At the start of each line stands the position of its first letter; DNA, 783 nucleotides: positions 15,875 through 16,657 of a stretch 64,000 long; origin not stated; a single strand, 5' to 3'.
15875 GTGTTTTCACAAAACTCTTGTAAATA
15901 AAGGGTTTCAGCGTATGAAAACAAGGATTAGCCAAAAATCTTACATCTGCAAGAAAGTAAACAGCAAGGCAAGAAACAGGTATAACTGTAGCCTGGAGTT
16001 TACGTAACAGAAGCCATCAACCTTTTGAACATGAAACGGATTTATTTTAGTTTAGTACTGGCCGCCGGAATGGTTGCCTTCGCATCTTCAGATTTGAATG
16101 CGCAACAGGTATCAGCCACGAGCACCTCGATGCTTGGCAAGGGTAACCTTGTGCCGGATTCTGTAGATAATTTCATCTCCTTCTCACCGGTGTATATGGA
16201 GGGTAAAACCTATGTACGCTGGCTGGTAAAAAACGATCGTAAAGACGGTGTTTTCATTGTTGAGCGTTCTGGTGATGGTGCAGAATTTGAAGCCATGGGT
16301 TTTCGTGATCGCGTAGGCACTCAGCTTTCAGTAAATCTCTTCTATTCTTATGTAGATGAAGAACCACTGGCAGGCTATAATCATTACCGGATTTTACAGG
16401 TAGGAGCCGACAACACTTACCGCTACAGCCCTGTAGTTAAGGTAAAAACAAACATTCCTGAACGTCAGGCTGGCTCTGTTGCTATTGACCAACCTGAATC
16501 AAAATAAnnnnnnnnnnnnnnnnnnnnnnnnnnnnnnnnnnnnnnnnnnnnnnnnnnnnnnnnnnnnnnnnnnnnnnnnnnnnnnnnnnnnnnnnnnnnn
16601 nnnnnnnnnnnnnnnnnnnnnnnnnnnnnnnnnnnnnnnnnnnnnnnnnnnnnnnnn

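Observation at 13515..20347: Three tandem two-gene cassettes: small secreted beta-module protein plus N-anchored DUF2341-like/LamG protein, two of three T9SS-targeted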

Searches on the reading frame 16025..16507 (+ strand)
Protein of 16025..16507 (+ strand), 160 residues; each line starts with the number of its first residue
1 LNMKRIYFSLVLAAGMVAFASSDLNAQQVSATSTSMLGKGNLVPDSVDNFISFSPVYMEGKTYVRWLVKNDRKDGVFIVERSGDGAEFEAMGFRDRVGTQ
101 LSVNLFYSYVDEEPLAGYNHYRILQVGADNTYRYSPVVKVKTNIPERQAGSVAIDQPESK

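Call 3: search_protein_families(library=pfam, proteins=[window:16025-16507:+], max_evalue=1)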
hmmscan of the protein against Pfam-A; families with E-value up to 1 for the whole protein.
window:16025-16507:+ (160 aa): 0 families

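Call 4: search_protein_families(library=ncbifam, proteins=[window:16025-16507:+], max_evalue=1)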
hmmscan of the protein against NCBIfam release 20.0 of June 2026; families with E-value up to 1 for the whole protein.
window:16025-16507:+ (160 aa): 1 family
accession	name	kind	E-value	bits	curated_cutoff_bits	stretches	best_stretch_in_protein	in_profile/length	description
NF050142.1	PG1828_fam_lipo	equivalog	0.012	16.3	50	1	3-36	1-35/59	PG1828 family lipoprotein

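Call 10: find_homologous_proteins(query=window:16025-16507:+)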
Query window:16025-16507:+ (160 aa): 99 proteins with E <= 0.001 among 135 candidates.
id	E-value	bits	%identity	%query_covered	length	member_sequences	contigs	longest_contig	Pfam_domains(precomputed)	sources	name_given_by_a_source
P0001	4.1e-97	340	99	99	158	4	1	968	-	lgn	-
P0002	5.0e-87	307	87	100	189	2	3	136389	-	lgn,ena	-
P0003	1.0e-85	303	87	99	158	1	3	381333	-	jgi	jgi:hypothetical protein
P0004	1.2e-81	290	83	98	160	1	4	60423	-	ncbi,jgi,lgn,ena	jgi:hypothetical protein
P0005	6.7e-75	268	79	99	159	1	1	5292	-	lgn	-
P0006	1.8e-64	234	69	99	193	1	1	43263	-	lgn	-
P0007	3.1e-63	230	69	99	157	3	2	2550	-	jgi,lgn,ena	jgi:hypothetical protein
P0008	4.2e-62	226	68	94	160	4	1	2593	-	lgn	-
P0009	1.6e-61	224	69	93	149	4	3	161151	-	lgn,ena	-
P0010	2.2e-61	224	75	86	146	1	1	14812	-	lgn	-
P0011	2.2e-61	224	68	98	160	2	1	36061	-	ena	-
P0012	3.7e-60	220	64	99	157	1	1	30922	-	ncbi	ncbi:MAG: hypothetical protein WED33_05035 [Bacteroidia bacterium]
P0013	5.1e-60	220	65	99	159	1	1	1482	-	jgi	-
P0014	5.6e-60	219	64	99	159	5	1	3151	-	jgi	jgi:hypothetical protein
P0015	1.1e-59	218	68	94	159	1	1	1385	-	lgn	-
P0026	3.5e-57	210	64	98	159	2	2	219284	-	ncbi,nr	ncbi:MAG: hypothetical protein KDC13_08915 [Bacteroidetes bacterium]|nr:hypothetical protein [Bacter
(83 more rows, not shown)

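Call 11: find_encoding_contigs(protein=P0012, flank=10000, max_places=2)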
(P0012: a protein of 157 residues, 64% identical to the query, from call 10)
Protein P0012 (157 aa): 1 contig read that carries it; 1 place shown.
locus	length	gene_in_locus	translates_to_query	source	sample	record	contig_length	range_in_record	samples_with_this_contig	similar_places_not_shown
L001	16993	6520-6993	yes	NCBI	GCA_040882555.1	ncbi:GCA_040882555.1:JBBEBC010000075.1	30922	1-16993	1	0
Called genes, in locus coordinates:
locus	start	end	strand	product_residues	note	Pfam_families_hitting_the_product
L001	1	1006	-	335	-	PF00082:Peptidase_S8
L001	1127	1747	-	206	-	PF14595:Thioredoxin_9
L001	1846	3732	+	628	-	PF02518:HATPase_c (weak), PF00204:DNA_gyraseB, PF01751:Toprim, PF00986:DNA_gyraseB_C (faint)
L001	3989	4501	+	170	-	-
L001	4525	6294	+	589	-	PF10102:DUF2341, PF13385:Laminin_G_3, PF18962:Por_Secre_tail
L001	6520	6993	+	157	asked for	-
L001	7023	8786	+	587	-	PF10102:DUF2341, PF13385:Laminin_G_3, PF18962:Por_Secre_tail (weak)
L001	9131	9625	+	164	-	-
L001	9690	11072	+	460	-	PF10102:DUF2341 (faint), PF13385:Laminin_G_3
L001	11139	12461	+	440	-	PF07695:7TMR-DISM_7TM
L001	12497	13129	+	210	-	PF00072:Response_reg, PF00196:GerE, PF08281:Sigma70_r4_2 (faint)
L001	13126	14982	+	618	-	PF13424:TPR_12 (faint), PF07730:HisKA_3, PF02518:HATPase_c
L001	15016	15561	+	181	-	PF00027:cNMP_binding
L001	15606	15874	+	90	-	-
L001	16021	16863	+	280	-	PF01145:Band_7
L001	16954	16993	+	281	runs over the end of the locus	PF00456:Transketolase_N, PF13292:DXP_synthase_N, PF00676:E1_dh (weak)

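Call 12: find_encoding_contigs(protein=P0026, flank=10000, max_places=2)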
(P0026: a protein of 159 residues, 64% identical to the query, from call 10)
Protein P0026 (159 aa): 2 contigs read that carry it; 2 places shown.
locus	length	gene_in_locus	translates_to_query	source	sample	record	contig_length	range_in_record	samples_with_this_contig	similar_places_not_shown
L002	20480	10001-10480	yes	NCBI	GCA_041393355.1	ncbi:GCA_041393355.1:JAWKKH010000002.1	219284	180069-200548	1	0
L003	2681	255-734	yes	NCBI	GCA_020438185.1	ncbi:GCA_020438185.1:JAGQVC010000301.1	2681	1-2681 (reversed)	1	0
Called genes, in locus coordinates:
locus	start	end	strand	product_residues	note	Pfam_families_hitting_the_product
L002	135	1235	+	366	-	PF01926:MMR_HSR1, PF02421:FeoB_N, PF06071:YchF-GTPase_C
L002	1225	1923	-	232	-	PF00149:Metallophos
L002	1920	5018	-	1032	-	PF00082:Peptidase_S8, PF00801:PKD, PF18911:PKD_4, PF18962:Por_Secre_tail (weak)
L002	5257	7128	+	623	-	PF02518:HATPase_c (weak), PF00204:DNA_gyraseB, PF01751:Toprim, PF00986:DNA_gyraseB_C (faint)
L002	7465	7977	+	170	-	-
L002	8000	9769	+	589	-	PF10102:DUF2341, PF07953:Toxin_R_bind_N, PF13385:Laminin_G_3, PF18962:Por_Secre_tail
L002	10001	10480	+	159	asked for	-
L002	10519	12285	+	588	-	PF10102:DUF2341 (weak), PF13385:Laminin_G_3, PF18962:Por_Secre_tail (faint)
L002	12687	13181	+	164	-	-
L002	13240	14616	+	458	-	PF10102:DUF2341, PF13385:Laminin_G_3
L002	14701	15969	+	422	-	PF07695:7TMR-DISM_7TM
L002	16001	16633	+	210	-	PF00072:Response_reg, PF00196:GerE, PF08281:Sigma70_r4_2 (weak)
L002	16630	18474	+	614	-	PF13424:TPR_12 (faint), PF00515:TPR_1 (faint), PF07719:TPR_2 (faint), PF13181:TPR_8 (faint), PF07730:HisKA_3, PF02518:HATPase_c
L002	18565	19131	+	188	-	PF00027:cNMP_binding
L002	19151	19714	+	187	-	PF12867:DinB_2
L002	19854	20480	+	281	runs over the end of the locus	PF01145:Band_7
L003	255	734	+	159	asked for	-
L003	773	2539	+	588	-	PF10102:DUF2341 (weak), PF13385:Laminin_G_3, PF18962:Por_Secre_tail (faint)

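Call 26: predict_structure(alignment_id=A3)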
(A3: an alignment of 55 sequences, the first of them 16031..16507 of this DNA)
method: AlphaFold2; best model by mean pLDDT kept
length: 158 residues; sequences in the alignment: 55
mean_pLDDT: 80.3   pTM: 0.64
mean pLDDT of the five models: 80.3, 79.8, 79.5, 78.3, 78.1
residues with pLDDT >= 90: 79; 70-90: 36; 50-70: 25; < 50: 18
segments of 3 or more residues with pLDDT < 50: 24-30, 148-158
pLDDT, mean of each block of 10 residues (from residue 1): 69 67 49 63 93 92 93 95 94 89 90 93 94 95 60 42
secondary structure, 60 per line:
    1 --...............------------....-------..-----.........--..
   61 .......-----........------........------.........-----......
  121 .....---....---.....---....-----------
elements in order: H3-17 H30-33 E48-56 E59-67 E73-80 E87-94 E101-109 E115-125 E129-132 E136-140 H144-147

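Call 29: fold_search(model_id=the predicted structure, library=pdb)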
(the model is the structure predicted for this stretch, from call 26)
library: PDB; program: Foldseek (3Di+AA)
matches with E <= 10: 1643; with E <= 0.001: 2
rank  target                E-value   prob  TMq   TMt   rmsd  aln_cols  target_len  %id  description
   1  2ic2_B                5.7e-04  1.00  0.49  0.66   3.1       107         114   17  Crystal Structure of the First FNIII Domain of Ihog (released 2006-10-24)
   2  4u49_A                9.3e-04  1.00  0.44  0.23   5.1        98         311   15  Crystal structure of Pectate Lyase Pel3 from Pectobacterium carotovorum with two monomers in the A.U (released 2015-08-05)
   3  2ic2_A                1.4e-03  1.00  0.49  0.71   3.1       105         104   16  Crystal Structure of the First FNIII Domain of Ihog (released 2006-10-24)
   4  6wdp                  1.5e-03  1.00  0.39  0.30   5.0       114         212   10  Interleukin 12 receptor subunit beta-1 (released 2021-02-24)
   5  1wfu_MODEL_1_A        1.6e-03  1.00  0.37  0.46   7.7       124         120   12  Solution structure of fibronectin type III domain of mouse hypothetical protein (released 2004-11-27)
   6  4lsd_B                1.8e-03  1.00  0.38  0.59   5.0        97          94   15  Myokine structure (released 2013-10-16)
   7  6z2p_A                1.9e-03  1.00  0.49  0.23   3.6       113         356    6  Crystal structure of catalytic inactive OgpA from Akkermansia muciniphila in complex with an O-glycopeptide (glycodros (released 2020-09-30)
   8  1x5k_MODEL_1_A        1.9e-03  1.00  0.42  0.52   5.8       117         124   20  The solution structure of the sixth fibronectin type III domain of human Neogenin (released 2005-11-15)
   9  5z06_B                2.0e-03  1.00  0.44  0.12   5.9       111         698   18  Crystal structure of beta-1,2-glucanase from Parabacteroides distasonis (released 2018-05-30)
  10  6z2d                  2.1e-03  1.00  0.47  0.23   4.0       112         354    7  Crystal structure of wild type OgpA from Akkermansia muciniphila in P 41 21 2 (released 2020-09-30)
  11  2dju_MODEL_1_A        2.1e-03  1.00  0.42  0.59   6.2       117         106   17  Solution structures of the fn3 domain of human receptor-type tyrosine-protein phosphatase F (released 2006-10-05)
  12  6z2o                  2.4e-03  1.00  0.46  0.23   4.0       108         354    8  Crystal structure of wild type OgpA from Akkermansia muciniphila in P 21 21 21 (released 2020-09-30)
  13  6z2q_A                2.5e-03  1.00  0.47  0.23   3.9       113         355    6  Crystal structure of wild type OgpA from Akkermansia muciniphila in complex with an O-glycopeptide (GalGalNAc-TS) prod (released 2020-09-30)
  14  2ibb                  2.6e-03  1.00  0.50  0.39   3.0       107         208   17  Crystal Structure of the First and Second FNIII Domains of Ihog (released 2006-10-24)
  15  4bq9_B                2.8e-03  1.00  0.41  0.35   5.2       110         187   21  Crystal structure of the FN5 and FN6 domains of NEO1, form 1 (released 2013-06-12)
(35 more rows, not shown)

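Call 56: search_protein_representatives(alignment_id=A5)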
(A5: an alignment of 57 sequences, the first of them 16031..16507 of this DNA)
Query: 57 sequences, 167 profile positions. Proteins with E-value up to 0.001 (for the whole library): 63723; up to 1e-10: 10504; up to 1e-30: 20. The best 150 are listed.
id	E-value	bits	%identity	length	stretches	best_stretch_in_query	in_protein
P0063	3.5e-66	238.1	-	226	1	6-164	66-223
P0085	1.7e-64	232.6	-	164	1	3-165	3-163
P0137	3.9e-63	228.2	-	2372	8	71-164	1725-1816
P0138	1.6e-62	226.2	-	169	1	12-164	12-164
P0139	7.1e-55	201.4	-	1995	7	56-144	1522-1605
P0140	5.8e-46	172.3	-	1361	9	59-146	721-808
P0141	3.1e-45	170.0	-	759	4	59-157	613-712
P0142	8.9e-43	162.0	-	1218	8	58-144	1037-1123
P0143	1.3e-42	161.5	-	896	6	69-147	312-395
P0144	2.5e-41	157.3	-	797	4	70-151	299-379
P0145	3.6e-41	156.8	-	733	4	58-147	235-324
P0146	3.7e-39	150.2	-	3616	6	71-155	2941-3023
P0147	2.0e-38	147.8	-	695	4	65-150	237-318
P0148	2.8e-35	137.6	-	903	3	67-147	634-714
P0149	9.1e-34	132.7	-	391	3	86-145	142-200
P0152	1.5e-32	128.7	-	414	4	59-149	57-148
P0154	6.3e-31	123.4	-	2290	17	102-156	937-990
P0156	1.4e-29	119.1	-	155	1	17-160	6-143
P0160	4.1e-28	114.3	-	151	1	21-159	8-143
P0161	4.1e-28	114.3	-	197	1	12-161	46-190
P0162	7.2e-28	113.5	-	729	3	57-151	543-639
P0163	7.6e-28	113.4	-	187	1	17-162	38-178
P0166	4.1e-26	107.8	-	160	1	38-155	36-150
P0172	7.2e-25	103.7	-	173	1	17-158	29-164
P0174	3.9e-24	101.3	-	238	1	19-156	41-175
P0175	4.7e-24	101.1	-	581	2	57-148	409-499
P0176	7.3e-24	100.4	-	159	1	15-161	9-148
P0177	1.5e-23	99.5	-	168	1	14-146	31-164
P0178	2.3e-23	98.8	-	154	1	14-153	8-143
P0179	3.2e-23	98.4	-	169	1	14-153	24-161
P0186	1.1e-22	96.6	-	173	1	16-149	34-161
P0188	1.7e-22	96.0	-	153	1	15-146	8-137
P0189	2.2e-22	95.6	-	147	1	19-150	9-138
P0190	2.5e-22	95.4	-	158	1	16-144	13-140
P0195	1.3e-21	93.2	-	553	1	57-153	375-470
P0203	3.6e-21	91.7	-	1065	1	56-153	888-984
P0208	7.6e-21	90.6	-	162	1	17-156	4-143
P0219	2.2e-20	89.1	-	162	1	3-158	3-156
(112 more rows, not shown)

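Call 57: search_protein_families(library=pfam, proteins=[P0140, P0141, P0143, P0144, P0148, P0152, P0195, P0203, P0175, P0162], max_evalue=0.01)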
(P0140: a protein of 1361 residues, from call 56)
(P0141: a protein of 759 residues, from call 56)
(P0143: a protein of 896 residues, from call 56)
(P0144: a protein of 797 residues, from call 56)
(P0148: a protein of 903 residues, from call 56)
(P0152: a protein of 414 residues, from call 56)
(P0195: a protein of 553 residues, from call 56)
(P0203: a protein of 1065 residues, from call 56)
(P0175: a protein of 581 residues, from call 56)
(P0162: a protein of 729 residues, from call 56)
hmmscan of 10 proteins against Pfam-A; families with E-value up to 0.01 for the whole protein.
P0140 (1361 aa): 3 families
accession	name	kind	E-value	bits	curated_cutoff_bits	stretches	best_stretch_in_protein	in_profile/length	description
PF18962.6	Por_Secre_tail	-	7.9e-06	26.5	27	1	1283-1346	2-66/75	Secretion system C-terminal sorting domain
PF12621.13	PHM7_ext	-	0.00049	20.6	22.1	0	411-437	43-69/92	Extracellular tail, of 10TM putative phosphate transporter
PF23457.1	LysM2_NFP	-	0.0065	17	36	0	229-246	26-43/56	NFP LysM2 domain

P0141 (759 aa): 1 family
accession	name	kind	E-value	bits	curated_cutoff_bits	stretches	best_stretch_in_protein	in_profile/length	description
PF02230.22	Abhydrolase_2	-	0.0016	18.8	23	1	58-244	12-202/217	Phospholipase/Carboxylesterase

P0143 (896 aa): 3 families
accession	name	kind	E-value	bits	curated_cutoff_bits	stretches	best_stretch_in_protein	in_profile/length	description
PF01161.25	PBP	-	3.7e-22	79.5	24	1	38-184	2-135/135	Phosphatidylethanolamine-binding protein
PF18962.6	Por_Secre_tail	-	1.1e-07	32.5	27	1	837-882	1-50/75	Secretion system C-terminal sorting domain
PF04708.17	Pox_F16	-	7.7e-05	22.7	30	0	680-722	47-87/215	Poxvirus F16 protein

P0144 (797 aa): 1 family
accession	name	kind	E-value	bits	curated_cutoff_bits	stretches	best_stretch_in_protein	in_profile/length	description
PF18962.6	Por_Secre_tail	-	3.4e-07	30.9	27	1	722-792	3-71/75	Secretion system C-terminal sorting domain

P0148 (903 aa): 2 families
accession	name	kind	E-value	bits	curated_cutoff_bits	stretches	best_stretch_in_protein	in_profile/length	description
PF18962.6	Por_Secre_tail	-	5e-07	30.4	27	1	829-901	4-74/75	Secretion system C-terminal sorting domain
PF22633.2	F5_F8_type_C_2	-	6.2e-05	24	27.8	0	535-580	32-79/91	NedA-like, galactose-binding domain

P0152 (414 aa): 0 families

P0195 (553 aa): 0 families

P0203 (1065 aa): 2 families
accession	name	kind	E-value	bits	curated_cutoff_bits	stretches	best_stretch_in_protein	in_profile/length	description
PF18962.6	Por_Secre_tail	-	4.3e-12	46.6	27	1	988-1063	1-74/75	Secretion system C-terminal sorting domain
PF11589.14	DUF3244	-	0.0024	18.3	25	1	1002-1059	35-91/96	Domain of unknown function (DUF3244)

P0175 (581 aa): 1 family
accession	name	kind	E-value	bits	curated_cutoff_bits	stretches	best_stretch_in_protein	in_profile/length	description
PF18962.6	Por_Secre_tail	-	0.0062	17.2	27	0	517-579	9-74/75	Secretion system C-terminal sorting domain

P0162 (729 aa): 9 families
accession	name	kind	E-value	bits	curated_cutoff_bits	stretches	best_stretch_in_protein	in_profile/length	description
PF24996.1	NANM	-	8e-16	58.3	45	3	34-159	3-125/350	N-acetylneuraminate epimerase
PF24681.1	Kelch_KLHDC2_KLHL20_DRC7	-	4.9e-14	52.6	50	2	47-265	6-213/221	KLHDC2/KLHL20/DRC7 Kelch-repeats domain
PF24981.1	Beta-prop_ATRN-LZTR1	-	1.7e-10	41.1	50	2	58-158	177-279/289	Attractin/LZTR1 beta-propeller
PF13415.12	Kelch_3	-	6.2e-10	39.4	22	0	167-200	10-41/48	Galactose oxidase, central domain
PF13418.12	Kelch_4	-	1.7e-07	31.5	21.6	0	230-247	26-43/49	Galactose oxidase, central domain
PF13964.12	Kelch_6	-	8.6e-07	29.2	25.3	1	45-80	7-47/50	Kelch motif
PF18962.6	Por_Secre_tail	-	1.3e-05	25.8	27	1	652-715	3-64/75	Secretion system C-terminal sorting domain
PF01344.31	Kelch_1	-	0.00061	19.7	20.1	0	141-189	2-39/46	Kelch motif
PF11589.14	DUF3244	-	0.0048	17.3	25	0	673-726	44-94/96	Domain of unknown function (DUF3244)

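Call 62: find_encoding_contigs(protein=P0156, flank=6000, max_places=3)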
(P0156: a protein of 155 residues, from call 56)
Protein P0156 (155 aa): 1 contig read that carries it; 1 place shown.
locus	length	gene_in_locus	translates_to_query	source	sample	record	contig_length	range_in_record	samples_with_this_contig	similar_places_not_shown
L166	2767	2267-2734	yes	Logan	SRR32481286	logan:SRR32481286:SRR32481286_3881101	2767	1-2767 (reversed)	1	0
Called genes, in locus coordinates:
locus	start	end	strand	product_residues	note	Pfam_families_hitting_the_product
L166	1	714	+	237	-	?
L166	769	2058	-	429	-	PF00801:PKD, PF18911:PKD_4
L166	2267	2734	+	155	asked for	-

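Call 65: find_encoding_contigs(protein=P0176, flank=6000, max_places=3)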
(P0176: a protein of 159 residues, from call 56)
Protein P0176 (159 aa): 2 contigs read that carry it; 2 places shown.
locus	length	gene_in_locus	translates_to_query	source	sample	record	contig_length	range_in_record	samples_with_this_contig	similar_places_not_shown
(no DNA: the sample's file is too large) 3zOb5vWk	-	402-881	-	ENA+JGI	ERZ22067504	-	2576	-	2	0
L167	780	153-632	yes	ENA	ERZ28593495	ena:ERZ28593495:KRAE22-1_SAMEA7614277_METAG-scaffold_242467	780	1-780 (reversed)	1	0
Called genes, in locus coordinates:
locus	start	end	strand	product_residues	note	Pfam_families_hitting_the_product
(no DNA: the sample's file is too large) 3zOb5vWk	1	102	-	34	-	?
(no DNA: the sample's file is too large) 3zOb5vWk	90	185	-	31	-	-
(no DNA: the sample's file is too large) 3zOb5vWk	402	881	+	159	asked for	-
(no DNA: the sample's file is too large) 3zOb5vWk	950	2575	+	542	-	?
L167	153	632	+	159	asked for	-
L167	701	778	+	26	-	?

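Call 66: find_encoding_contigs(protein=P0178, flank=6000, max_places=3)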
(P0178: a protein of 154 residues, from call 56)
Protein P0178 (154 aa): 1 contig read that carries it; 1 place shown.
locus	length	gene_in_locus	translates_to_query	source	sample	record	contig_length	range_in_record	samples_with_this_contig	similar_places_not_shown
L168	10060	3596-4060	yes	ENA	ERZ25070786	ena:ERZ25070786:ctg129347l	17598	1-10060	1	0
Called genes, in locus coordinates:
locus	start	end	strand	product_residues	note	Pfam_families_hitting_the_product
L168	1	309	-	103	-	?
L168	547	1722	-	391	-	-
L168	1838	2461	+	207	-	-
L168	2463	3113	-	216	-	PF00072:Response_reg, PF00196:GerE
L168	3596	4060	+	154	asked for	-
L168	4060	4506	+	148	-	-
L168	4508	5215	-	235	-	-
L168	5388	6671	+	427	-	PF14240:YHYH, PF18962:Por_Secre_tail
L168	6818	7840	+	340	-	-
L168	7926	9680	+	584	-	PF14559:TPR_19, PF00515:TPR_1, PF07719:TPR_2 (weak), PF13414:TPR_11, PF13424:TPR_12, PF00515:TPR_1 (weak), PF06325:PrmA, PF22528:PRMT_C, +18 more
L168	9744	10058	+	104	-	-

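Call 67: find_encoding_contigs(protein=P0166, flank=6000, max_places=3)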
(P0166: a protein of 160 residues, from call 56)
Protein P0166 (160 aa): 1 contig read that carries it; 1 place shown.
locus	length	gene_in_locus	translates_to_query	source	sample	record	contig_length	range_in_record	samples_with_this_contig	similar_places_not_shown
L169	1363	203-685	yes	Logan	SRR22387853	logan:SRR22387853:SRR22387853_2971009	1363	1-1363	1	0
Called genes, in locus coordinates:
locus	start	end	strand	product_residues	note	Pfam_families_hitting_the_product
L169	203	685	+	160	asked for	-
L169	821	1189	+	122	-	PF04020:Phage_holin_4_2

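Call 76: list_cluster_members(proteins=[P0137, P0139, P0140, P0143, P0146, P0154, P0203, P0160, P0189, P0219])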
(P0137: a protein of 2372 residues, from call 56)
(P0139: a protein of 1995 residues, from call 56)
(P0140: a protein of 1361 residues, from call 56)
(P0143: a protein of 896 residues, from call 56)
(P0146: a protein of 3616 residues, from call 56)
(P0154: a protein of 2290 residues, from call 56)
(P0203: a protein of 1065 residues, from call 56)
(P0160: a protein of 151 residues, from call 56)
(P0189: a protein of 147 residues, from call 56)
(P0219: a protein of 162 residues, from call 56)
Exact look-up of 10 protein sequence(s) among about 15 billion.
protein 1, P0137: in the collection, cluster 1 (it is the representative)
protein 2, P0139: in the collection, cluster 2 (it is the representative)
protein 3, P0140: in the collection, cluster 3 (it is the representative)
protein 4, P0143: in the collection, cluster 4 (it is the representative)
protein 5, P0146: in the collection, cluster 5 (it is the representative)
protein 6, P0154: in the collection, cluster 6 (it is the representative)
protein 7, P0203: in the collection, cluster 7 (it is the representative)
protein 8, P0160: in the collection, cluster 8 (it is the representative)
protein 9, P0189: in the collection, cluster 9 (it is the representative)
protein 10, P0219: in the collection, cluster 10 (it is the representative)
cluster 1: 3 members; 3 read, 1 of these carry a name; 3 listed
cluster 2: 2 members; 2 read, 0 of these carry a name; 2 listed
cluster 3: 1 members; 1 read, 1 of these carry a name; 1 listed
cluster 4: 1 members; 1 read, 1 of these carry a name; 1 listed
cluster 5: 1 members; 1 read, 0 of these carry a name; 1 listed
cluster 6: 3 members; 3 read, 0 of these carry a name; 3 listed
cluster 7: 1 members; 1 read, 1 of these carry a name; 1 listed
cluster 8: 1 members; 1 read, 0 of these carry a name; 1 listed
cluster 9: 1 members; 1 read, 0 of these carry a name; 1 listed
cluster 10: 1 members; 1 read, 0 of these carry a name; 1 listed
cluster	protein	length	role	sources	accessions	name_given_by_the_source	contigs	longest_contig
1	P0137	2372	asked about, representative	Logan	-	-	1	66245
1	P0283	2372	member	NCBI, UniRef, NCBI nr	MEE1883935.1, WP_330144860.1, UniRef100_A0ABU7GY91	DUF2341 domain-containing protein [Pedobacter flavus] | DUF2341 domain-containing protein n=1 Tax=Pedobacter flavus TaxID=3113906 ... | DUF2341 domain-containing protein [Pedobacter sp. VNH31]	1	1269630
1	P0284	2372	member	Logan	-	-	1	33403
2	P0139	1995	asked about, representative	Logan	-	-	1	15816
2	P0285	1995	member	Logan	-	-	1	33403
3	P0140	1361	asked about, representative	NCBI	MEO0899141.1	MAG: hypothetical protein AAFY71_22205 [Bacteroidota bacterium]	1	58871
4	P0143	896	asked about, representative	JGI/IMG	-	Raf kinase inhibitor-like YbhB/YbcL family protein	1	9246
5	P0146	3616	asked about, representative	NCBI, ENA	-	-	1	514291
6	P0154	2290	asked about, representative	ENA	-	-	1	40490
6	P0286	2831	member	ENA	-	-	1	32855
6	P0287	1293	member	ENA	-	-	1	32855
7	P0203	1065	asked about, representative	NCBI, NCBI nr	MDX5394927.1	MAG: T9SS type A sorting domain-containing protein, partial [Hymenobacteraceae bacterium] | T9SS type A sorting domain-containing protein [Hymenobacteraceae bacterium]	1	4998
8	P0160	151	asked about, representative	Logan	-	-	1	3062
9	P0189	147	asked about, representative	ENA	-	-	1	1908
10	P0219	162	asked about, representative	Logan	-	-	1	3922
